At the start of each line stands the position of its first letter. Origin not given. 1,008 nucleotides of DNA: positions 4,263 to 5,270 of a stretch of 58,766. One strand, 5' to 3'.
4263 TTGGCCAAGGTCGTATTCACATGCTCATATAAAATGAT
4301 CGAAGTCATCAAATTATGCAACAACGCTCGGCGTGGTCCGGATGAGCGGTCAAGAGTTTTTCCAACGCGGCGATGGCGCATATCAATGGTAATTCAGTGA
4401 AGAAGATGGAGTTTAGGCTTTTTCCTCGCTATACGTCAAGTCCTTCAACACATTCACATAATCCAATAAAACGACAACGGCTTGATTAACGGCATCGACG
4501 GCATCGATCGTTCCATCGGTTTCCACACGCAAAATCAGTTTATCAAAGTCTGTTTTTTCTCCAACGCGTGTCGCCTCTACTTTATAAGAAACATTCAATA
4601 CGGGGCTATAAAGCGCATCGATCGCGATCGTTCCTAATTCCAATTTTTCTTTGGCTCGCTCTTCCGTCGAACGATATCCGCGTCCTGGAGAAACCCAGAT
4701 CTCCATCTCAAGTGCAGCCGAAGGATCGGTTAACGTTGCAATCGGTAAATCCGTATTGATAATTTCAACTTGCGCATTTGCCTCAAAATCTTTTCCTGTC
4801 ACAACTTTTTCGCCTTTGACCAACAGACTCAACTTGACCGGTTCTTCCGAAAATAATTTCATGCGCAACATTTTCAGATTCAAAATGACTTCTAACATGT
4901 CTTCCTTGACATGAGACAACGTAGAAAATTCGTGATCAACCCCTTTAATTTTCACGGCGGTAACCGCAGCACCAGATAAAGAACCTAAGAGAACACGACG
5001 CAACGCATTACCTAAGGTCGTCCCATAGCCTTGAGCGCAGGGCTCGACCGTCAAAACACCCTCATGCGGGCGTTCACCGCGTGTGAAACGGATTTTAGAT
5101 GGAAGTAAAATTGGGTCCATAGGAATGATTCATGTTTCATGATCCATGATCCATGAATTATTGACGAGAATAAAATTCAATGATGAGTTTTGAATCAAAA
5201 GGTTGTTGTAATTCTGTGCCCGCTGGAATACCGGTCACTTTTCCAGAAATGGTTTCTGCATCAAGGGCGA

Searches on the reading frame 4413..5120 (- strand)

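Call 69: search_protein_families(library=pfam, proteins=[window:4413-5120:-], max_evalue=0.001)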
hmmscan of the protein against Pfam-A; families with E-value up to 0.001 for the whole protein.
window:4413-5120:- (235 aa): 3 families
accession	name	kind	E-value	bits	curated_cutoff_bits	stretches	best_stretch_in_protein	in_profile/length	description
PF01000.31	RNA_pol_A_bac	-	8.4e-29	100.6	33.9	1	56-172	1-119/119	RNA polymerase Rpb3/RpoA insert domain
PF01193.29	RNA_pol_L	-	8.7e-21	73.9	24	1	26-219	1-71/74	RNA polymerase Rpb3/Rpb11 dimerisation domain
PF13656.11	RNA_pol_L_2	-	0.00014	21.9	27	0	193-226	40-73/75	RNA polymerase Rpb3/Rpb11 dimerisation domain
